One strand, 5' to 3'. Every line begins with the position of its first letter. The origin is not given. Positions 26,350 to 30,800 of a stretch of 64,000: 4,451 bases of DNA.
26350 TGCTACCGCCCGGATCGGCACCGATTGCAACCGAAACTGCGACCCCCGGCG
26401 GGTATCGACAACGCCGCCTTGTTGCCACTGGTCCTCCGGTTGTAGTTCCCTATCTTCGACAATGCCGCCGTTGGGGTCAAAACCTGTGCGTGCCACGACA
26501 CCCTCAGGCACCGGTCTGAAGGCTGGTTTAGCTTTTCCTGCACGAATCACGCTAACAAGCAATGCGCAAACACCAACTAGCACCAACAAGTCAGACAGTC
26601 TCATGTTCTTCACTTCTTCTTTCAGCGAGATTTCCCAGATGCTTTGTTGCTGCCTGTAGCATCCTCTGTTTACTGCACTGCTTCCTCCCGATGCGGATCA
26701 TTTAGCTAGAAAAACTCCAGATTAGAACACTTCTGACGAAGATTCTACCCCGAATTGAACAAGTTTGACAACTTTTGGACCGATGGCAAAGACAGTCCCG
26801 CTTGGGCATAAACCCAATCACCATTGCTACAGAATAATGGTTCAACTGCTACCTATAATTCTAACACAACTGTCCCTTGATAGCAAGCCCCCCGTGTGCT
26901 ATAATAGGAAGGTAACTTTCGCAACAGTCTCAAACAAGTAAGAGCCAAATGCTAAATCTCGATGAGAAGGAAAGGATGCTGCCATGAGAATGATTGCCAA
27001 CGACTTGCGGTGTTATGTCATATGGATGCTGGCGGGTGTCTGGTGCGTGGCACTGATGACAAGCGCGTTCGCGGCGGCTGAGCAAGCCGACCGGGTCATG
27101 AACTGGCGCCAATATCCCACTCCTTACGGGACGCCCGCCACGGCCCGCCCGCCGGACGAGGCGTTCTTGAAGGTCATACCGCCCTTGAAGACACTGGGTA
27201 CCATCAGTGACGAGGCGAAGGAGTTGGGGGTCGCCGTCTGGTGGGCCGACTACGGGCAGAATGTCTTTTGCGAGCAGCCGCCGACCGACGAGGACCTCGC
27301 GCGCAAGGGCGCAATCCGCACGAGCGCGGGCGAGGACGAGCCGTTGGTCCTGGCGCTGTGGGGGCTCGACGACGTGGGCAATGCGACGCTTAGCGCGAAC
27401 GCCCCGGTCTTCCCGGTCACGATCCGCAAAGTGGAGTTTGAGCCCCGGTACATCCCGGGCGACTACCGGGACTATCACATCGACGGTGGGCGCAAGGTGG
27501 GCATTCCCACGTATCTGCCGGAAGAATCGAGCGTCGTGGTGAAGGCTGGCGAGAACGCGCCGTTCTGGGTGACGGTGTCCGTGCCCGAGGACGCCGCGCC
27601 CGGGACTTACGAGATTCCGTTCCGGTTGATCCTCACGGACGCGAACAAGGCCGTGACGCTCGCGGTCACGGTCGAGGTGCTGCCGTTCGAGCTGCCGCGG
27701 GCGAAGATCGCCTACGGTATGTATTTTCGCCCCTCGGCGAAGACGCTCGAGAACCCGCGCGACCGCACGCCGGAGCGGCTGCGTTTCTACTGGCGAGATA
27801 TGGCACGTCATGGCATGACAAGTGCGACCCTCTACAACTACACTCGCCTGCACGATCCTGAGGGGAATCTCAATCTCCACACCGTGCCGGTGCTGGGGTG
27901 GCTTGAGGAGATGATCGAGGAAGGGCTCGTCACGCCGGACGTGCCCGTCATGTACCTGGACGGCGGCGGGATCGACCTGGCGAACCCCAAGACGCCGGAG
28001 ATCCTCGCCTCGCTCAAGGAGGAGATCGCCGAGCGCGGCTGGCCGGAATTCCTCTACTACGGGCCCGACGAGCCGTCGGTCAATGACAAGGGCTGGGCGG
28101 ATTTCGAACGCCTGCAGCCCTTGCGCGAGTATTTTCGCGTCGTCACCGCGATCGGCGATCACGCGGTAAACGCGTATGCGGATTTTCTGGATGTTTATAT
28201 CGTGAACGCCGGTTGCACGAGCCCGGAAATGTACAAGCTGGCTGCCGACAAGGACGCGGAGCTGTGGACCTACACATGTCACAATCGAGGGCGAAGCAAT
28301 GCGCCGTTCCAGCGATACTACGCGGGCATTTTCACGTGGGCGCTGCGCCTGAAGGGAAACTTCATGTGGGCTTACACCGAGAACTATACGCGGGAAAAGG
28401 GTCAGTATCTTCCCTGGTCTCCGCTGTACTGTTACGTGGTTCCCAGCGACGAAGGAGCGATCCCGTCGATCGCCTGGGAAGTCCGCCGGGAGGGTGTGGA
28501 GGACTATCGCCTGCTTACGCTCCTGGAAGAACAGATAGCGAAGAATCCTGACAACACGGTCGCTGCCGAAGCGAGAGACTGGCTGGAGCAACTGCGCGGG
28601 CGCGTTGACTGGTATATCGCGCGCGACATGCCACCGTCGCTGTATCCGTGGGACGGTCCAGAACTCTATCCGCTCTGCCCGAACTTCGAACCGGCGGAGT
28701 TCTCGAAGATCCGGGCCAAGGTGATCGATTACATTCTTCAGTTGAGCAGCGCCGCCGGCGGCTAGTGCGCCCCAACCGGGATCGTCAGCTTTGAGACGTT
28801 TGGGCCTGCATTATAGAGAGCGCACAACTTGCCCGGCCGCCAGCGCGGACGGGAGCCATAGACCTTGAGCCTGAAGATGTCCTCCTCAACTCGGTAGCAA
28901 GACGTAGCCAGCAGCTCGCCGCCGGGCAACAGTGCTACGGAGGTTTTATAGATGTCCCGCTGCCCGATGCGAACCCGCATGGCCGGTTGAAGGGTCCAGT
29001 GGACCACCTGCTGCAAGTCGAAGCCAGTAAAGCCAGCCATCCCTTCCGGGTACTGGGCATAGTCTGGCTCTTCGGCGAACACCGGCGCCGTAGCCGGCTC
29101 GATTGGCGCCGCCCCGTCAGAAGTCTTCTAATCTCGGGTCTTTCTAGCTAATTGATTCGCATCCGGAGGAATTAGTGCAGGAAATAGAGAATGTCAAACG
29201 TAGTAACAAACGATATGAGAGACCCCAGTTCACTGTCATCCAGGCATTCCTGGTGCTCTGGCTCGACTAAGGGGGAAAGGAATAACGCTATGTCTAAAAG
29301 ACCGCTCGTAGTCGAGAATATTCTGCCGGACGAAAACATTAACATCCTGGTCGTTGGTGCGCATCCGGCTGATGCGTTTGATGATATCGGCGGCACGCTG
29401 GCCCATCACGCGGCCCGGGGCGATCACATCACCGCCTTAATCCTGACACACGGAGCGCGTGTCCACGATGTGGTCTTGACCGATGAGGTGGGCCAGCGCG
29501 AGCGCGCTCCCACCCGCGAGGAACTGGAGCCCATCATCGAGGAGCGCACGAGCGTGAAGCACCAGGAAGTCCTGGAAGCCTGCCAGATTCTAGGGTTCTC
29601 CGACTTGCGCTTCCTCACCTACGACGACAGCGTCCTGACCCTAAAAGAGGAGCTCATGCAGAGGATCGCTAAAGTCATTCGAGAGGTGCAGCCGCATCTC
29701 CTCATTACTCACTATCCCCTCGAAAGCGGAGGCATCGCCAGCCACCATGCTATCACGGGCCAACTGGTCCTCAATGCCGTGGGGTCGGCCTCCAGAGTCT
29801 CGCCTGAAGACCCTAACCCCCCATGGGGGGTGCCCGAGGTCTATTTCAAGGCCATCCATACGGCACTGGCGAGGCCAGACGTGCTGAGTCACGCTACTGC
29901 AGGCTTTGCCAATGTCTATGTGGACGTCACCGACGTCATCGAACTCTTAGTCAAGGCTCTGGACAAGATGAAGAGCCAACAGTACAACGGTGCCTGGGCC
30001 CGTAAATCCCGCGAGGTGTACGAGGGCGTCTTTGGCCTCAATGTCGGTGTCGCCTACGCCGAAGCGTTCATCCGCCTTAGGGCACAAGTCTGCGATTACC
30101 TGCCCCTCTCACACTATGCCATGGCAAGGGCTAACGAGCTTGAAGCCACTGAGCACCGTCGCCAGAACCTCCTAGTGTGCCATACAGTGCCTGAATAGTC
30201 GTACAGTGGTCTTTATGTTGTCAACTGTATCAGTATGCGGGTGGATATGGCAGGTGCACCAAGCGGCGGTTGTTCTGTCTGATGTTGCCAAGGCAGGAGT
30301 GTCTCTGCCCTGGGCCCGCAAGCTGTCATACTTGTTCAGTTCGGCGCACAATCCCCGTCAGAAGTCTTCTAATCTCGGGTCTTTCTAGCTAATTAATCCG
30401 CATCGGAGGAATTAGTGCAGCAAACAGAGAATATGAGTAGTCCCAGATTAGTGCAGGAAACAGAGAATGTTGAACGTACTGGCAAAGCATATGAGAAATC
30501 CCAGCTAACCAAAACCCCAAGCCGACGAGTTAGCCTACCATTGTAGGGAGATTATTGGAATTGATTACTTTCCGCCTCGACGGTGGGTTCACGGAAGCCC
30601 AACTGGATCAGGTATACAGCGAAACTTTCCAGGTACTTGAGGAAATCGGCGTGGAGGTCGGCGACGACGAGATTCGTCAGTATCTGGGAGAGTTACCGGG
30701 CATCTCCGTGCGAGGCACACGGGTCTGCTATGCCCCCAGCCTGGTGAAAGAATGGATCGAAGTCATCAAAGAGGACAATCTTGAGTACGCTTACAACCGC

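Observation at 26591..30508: Short uORF embedded in each leader copy; in one copy it fuses in frame to the PIG-L gene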

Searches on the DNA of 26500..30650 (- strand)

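Call 34: search_rna_families(source=window, start=26500, end=30650, threshold=evalue, max_evalue=10)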
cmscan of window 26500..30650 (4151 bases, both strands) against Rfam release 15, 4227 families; matches with E-value up to 10: 2.
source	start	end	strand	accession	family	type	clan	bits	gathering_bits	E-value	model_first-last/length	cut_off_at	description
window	28106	28153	-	RF00360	snoZ107_R87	Gene; snRNA; snoRNA; CD-box;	-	19.3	50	1.4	1-117/117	no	Small nucleolar RNA Z107/R87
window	27326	27477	+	RF02047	Sphinx_2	Gene; lncRNA;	-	16.1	34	9.5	1-158/158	no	Sphinx conserved region 2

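Call 79: search_dna_similar(query=window:26613-26832:-, collection=plasmids, mode=distant, max_evalue=0.001, max_rows=5)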
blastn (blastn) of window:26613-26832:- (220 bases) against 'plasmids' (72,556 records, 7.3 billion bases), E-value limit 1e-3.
No match.

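Call 80: search_dna_similar(query=window:26613-26832:-, collection=phages, mode=distant, max_evalue=0.001, max_rows=5)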
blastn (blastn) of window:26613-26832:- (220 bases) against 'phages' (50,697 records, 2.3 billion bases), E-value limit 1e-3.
No match.

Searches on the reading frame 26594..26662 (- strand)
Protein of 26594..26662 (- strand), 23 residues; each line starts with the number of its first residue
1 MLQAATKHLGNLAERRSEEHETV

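Call 66: search_protein_families(library=ncbifam, proteins=[window:26594-26662:-], max_evalue=1)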
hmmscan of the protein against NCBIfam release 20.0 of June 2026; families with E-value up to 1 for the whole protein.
seq(23 aa): 0 families

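Call 67: search_protein_families(library=pfam, proteins=[window:26594-26662:-], max_evalue=1)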
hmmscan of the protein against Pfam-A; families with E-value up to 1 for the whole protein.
seq(23 aa): 0 families
